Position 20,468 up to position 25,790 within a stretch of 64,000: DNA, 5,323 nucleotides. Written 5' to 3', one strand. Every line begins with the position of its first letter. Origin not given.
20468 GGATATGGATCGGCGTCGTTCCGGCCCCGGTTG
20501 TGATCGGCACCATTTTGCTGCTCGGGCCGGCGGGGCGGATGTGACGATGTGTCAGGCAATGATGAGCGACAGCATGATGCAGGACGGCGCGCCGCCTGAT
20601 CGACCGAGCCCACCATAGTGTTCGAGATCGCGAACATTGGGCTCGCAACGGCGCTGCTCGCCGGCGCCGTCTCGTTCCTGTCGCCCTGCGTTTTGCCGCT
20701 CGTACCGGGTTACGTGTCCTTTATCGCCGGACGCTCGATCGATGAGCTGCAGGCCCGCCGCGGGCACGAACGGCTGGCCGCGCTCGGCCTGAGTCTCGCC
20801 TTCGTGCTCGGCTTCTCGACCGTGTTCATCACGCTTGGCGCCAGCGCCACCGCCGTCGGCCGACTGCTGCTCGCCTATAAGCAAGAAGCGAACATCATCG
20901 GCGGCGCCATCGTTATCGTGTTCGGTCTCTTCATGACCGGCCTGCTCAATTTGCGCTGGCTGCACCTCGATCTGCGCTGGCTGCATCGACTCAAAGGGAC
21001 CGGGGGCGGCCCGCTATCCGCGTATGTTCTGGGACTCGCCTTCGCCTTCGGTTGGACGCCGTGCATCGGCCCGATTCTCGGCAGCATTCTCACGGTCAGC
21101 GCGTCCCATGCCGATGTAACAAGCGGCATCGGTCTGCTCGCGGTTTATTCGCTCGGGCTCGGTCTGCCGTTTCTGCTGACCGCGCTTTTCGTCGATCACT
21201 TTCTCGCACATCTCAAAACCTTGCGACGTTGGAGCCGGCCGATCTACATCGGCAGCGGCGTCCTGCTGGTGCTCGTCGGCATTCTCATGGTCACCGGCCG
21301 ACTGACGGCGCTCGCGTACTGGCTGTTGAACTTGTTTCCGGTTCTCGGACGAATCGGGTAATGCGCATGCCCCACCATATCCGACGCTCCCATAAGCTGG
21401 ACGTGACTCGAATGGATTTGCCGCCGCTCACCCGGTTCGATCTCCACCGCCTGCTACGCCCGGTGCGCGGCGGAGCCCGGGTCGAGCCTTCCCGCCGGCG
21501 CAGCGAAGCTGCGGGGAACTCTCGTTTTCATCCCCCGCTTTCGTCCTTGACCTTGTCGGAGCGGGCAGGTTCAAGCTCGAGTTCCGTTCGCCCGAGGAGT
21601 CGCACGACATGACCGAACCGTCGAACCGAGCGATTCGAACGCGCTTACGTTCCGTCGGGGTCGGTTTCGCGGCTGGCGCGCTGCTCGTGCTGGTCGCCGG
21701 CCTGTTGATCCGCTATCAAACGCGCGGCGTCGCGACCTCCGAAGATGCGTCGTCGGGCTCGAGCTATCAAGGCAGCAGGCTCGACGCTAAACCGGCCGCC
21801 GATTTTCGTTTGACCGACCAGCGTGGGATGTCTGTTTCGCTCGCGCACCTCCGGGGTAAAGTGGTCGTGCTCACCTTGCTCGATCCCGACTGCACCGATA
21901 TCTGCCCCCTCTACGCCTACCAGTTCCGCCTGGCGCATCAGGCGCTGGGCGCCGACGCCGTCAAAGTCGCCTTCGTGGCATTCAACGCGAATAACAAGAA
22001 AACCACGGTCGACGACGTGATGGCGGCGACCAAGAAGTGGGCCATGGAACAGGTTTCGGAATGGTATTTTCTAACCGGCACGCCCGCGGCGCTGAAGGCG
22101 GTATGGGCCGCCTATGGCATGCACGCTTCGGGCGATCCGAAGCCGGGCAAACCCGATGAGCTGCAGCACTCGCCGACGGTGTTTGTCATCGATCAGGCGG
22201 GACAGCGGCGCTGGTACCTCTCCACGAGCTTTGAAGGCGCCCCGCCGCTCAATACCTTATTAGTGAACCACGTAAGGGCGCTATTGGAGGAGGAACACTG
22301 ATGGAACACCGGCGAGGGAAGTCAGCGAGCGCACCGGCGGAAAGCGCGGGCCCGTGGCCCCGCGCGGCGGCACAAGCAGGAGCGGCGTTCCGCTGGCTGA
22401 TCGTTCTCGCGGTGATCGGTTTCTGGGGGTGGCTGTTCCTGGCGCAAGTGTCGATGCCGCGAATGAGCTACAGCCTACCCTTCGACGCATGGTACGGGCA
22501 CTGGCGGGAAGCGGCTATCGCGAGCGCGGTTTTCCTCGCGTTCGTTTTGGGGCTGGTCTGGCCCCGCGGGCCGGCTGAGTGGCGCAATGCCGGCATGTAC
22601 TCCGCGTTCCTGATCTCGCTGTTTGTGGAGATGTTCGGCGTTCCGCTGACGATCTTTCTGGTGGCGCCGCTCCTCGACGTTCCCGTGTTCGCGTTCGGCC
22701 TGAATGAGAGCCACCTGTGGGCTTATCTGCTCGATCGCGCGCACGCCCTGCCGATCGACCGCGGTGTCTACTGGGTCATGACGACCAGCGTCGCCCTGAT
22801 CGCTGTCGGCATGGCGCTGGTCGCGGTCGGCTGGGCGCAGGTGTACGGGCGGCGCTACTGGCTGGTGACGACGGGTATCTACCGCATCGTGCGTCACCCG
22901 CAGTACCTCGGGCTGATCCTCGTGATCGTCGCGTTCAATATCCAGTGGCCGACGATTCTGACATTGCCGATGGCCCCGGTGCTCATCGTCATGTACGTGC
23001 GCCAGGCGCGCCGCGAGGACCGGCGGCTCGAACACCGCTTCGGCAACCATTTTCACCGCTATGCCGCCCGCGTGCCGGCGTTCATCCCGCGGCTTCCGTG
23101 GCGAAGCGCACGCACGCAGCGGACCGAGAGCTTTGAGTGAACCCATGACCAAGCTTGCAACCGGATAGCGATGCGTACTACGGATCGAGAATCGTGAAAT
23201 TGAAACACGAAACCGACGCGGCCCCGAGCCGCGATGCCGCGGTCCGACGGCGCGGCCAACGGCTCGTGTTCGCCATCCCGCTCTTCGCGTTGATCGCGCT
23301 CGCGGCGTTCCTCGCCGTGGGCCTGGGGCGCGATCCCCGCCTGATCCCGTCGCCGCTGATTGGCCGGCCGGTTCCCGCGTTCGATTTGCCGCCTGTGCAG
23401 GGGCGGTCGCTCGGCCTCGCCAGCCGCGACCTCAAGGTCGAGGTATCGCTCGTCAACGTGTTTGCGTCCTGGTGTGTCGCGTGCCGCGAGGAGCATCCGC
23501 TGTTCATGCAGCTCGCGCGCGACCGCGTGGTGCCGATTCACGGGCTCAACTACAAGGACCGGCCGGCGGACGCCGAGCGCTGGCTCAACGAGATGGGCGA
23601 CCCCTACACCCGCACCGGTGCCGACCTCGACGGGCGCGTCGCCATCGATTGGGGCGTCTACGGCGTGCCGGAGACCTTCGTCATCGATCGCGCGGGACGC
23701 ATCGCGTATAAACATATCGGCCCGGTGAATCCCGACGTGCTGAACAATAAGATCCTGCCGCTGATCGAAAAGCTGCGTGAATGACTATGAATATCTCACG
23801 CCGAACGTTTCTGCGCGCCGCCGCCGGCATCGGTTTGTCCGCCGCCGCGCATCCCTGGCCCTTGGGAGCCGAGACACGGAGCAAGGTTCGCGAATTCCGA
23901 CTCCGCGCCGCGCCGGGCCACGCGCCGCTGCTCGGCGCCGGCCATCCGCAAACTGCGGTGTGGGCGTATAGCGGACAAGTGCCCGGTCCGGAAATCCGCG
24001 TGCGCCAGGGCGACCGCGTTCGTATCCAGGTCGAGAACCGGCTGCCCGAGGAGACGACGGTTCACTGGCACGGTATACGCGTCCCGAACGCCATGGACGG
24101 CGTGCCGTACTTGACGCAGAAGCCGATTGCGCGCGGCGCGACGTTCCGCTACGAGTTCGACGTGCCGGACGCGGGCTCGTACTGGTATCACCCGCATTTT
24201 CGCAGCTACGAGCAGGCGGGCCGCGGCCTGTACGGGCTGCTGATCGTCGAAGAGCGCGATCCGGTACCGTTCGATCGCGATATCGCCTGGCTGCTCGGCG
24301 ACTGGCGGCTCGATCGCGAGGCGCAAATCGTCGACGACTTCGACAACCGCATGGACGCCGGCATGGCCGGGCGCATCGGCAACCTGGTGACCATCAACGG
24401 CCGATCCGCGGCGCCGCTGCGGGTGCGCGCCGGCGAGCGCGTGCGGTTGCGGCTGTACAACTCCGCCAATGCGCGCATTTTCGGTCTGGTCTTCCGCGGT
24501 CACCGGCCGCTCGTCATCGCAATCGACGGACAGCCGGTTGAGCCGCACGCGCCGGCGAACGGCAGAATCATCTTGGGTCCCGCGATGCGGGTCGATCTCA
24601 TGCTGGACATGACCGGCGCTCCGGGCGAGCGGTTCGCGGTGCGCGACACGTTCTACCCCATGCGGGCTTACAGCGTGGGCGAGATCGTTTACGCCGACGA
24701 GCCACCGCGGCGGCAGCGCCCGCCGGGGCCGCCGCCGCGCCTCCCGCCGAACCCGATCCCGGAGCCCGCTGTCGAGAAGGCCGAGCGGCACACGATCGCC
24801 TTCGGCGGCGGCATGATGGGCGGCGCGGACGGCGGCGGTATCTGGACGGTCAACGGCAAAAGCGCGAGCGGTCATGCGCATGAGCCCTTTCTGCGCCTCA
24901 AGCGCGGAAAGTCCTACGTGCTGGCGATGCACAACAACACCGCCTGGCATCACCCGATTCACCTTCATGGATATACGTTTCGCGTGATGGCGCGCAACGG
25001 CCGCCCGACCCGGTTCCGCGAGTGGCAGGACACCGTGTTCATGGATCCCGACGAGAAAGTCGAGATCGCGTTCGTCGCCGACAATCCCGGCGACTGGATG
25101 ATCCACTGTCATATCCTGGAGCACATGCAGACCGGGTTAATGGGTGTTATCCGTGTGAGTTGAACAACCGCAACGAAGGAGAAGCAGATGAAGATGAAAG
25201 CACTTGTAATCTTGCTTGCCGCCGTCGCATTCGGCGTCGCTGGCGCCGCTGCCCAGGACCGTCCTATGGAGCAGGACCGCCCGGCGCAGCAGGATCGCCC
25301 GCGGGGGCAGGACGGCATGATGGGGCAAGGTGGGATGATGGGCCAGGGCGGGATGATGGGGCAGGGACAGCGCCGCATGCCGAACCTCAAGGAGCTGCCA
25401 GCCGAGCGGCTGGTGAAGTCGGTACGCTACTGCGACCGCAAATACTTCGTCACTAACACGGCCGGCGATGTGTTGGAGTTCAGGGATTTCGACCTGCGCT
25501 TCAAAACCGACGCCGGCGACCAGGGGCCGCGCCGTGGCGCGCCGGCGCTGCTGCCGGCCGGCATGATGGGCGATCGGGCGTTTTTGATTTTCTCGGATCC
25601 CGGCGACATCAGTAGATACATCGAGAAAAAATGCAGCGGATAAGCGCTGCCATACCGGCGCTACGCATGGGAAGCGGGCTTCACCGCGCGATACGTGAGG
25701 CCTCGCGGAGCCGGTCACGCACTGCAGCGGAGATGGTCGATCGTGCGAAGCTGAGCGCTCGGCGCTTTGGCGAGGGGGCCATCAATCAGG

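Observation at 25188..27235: Uncharacterised ~75-aa two-cysteine domain shared by a Met-rich secreted protein and a cytochrome c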

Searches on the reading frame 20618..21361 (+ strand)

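Call 21: search_protein_families(library=pfam, proteins=[window:20618-21361:+], max_evalue=0.01)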
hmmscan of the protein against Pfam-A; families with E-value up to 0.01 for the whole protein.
window:20618-21361:+ (247 aa): 1 family
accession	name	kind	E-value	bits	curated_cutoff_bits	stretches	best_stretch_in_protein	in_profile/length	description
PF02683.22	DsbD_TM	-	9.5e-21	74.5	27.1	1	9-226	5-216/219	Cytochrome C biogenesis protein transmembrane domain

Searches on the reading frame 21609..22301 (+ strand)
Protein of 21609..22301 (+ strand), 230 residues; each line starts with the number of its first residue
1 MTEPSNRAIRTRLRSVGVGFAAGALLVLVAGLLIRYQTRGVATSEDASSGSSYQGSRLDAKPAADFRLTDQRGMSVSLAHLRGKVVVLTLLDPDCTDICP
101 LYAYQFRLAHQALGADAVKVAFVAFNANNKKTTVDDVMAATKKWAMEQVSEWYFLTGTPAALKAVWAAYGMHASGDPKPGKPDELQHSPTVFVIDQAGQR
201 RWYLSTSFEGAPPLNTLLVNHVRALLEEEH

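Call 21: search_protein_families(library=pfam, proteins=[window:21609-22301:+], max_evalue=0.01)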
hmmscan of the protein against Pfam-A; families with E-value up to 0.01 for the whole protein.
window:21609-22301:+ (230 aa): 3 families
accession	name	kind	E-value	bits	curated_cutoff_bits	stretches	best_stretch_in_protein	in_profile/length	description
PF02630.20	SCO1-SenC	-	2.2e-17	63.7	22.8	1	64-199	2-133/134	SCO1/SenC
PF00578.27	AhpC-TSA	-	1.6e-10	41.4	26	1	61-198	3-119/124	AhpC/TSA family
PF08534.16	Redoxin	-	2e-07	31.3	26.6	1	61-199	4-127/148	Redoxin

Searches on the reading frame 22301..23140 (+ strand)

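Call 21: search_protein_families(library=pfam, proteins=[window:22301-23140:+], max_evalue=0.01)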
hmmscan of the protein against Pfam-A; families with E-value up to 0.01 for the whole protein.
window:22301-23140:+ (279 aa): 3 families
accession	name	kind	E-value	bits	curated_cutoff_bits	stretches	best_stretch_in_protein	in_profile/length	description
PF04191.18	PEMT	-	5.5e-07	30.4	25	1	186-249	40-104/105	Phospholipid methyltransferase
PF04140.19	ICMT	-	2.4e-05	25.1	24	1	188-244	35-94/95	Isoprenylcysteine carboxyl methyltransferase (ICMT) family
PF01222.22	ERG4_ERG24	-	7.5e-05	22.1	27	1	188-260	351-425/432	Ergosterol biosynthesis ERG4/ERG24 family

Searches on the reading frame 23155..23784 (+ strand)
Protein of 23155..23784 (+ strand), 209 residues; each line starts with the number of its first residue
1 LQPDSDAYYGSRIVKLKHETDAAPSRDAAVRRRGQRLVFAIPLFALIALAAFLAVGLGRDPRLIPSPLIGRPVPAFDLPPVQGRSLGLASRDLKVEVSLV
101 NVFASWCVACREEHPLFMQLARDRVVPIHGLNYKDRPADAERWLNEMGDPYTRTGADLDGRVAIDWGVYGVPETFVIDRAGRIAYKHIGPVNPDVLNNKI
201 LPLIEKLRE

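Call 21: search_protein_families(library=pfam, proteins=[window:23155-23784:+], max_evalue=0.01)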
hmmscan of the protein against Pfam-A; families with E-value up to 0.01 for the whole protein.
window:23155-23784:+ (209 aa): 3 families
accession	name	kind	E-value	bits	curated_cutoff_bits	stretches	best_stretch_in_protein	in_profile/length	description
PF08534.16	Redoxin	-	8.8e-14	52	26.6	1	70-193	3-138/148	Redoxin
PF00578.27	AhpC-TSA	-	4.6e-11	43.2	26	1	69-185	1-123/124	AhpC/TSA family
PF00085.26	Thioredoxin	-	0.001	19.5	23.5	0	97-125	20-48/103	Thioredoxin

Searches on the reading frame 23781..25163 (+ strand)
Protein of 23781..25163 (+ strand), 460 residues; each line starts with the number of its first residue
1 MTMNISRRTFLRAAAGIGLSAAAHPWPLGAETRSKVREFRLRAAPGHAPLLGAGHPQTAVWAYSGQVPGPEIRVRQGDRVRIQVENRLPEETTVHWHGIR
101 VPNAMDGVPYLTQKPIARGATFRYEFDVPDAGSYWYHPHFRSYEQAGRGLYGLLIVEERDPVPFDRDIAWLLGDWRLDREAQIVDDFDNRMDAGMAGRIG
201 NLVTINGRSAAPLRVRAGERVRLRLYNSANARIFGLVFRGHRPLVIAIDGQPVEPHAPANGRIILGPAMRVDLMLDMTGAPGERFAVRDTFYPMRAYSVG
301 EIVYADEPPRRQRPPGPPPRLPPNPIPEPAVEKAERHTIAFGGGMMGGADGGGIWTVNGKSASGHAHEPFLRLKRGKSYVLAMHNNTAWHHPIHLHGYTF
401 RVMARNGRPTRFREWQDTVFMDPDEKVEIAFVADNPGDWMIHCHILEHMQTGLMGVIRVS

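Call 21: search_protein_families(library=pfam, proteins=[window:23781-25163:+], max_evalue=0.01)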
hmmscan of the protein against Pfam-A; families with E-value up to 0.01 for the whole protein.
window:23781-25163:+ (460 aa): 4 families
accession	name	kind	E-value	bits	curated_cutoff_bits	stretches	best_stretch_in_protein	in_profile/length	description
PF07732.21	Cu-oxidase_3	-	7.8e-47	158.7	21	1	54-159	11-117/119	Multicopper oxidase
PF07731.20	Cu-oxidase_2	-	1e-33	116.4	20.4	1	363-459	27-133/137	Multicopper oxidase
PF00394.28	Cu-oxidase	-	7.1e-14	52.6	21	1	169-288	4-132/157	Multicopper oxidase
PF10518.14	TAT_signal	-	0.0049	17.2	22.7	1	4-23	1-20/21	TAT (twin-arginine translocation) pathway signal sequence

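Call 85: search_solved_structures(query=window:23781-25160:+, max_evalue=1e-20, show_alignments=1)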
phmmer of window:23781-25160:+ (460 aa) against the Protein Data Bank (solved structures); distinct sequences matched with E-value up to 1e-20: 94 (the best 60 are shown).
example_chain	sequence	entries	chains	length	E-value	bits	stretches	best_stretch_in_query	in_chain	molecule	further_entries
6vox_A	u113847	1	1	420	1e-96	328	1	39-458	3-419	Copper oxidase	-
6vow_A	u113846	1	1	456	8.3e-89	301.9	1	7-459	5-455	multicopper oxidase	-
4f7k_A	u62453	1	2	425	3.4e-86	293.2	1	41-456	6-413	Laccase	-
3zx1_A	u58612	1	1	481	1.5e-50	175.7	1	47-459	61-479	OXIDOREDUCTASE, PUTATIVE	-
6wcn_A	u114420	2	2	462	2.3e-46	161.9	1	5-459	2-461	Laccase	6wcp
9cpm_A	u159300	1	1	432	4.5e-44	154.4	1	30-459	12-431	Laccase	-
6w2k_A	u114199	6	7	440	2.3e-43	152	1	31-459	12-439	Laccase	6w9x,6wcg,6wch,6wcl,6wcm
2xu9_A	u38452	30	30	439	2.8e-43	151.7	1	32-459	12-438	LACCASE | LACCASE-LIKE PROTEIN | THERMUS THERMOPHILUS MULTICOPPER OXIDASE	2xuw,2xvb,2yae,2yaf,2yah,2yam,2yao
8z59_A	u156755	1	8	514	1.8e-41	145.8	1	57-455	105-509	Bilirubin oxidase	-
9f1t_B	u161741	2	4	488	4.8e-38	134.4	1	40-314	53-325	Multicopper oxidase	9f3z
8r4h_A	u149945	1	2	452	8.3e-38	133.7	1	56-457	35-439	Copper efflux oxidase,Multicopper oxidase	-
2yxv_A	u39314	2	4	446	5.9e-37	130.9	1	56-454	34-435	Blue copper oxidase cueO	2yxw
3g5w_A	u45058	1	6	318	1.4e-36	129.6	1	48-228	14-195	Multicopper oxidase type 1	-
6im8_A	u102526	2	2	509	6.5e-36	127.4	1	56-266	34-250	Blue copper oxidase CueO,PM2 peptide,Blue copper oxidase CueO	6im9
6im7_A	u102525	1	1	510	7.4e-36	127.2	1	56-266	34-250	Blue copper oxidase CueO,12.1 peptide,Blue copper oxidase CueO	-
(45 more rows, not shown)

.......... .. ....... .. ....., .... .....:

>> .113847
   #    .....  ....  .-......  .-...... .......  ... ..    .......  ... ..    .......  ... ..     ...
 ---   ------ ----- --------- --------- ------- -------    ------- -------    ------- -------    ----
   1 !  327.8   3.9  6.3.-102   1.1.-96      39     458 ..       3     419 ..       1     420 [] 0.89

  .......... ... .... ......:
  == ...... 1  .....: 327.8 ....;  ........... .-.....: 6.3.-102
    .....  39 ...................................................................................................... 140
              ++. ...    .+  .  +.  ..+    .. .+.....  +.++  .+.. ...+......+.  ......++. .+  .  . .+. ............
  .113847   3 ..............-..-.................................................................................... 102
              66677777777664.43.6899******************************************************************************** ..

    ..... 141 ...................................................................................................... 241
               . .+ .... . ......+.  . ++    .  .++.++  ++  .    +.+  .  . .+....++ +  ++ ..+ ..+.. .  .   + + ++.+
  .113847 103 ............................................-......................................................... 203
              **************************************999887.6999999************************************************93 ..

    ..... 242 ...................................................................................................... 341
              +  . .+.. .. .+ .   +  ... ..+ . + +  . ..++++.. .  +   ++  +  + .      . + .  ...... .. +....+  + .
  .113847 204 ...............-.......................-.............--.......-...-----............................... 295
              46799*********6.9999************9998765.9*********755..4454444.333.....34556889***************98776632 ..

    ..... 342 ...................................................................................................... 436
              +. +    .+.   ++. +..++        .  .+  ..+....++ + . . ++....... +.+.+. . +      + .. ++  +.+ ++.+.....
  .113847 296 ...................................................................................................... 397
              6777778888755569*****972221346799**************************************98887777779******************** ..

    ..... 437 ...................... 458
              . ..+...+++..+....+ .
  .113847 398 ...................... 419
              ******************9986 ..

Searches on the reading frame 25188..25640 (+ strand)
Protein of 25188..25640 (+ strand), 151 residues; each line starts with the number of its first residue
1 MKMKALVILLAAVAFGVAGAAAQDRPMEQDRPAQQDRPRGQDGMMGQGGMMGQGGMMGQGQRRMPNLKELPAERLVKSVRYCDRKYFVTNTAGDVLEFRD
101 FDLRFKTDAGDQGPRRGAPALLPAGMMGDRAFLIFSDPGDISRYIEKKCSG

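Call 5: search_protein_families(library=pfam, proteins=[window:25188-25640:+], max_evalue=10)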
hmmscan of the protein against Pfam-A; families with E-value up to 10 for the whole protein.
window:25188-25640:+ (151 aa): 1 family
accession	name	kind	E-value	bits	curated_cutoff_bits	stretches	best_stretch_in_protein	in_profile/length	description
PF03476.21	MOSC_N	-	0.17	12.1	25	0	80-99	31-50/119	MOSC N-terminal beta barrel domain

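Call 6: search_protein_families(library=ncbifam, proteins=[window:25188-25640:+], max_evalue=10)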
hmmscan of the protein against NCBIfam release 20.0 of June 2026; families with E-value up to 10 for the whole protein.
window:25188-25640:+ (151 aa): 0 families

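Call 50: list_cluster_members(proteins=[window:25188-25640:+, window:26543-27232:+])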
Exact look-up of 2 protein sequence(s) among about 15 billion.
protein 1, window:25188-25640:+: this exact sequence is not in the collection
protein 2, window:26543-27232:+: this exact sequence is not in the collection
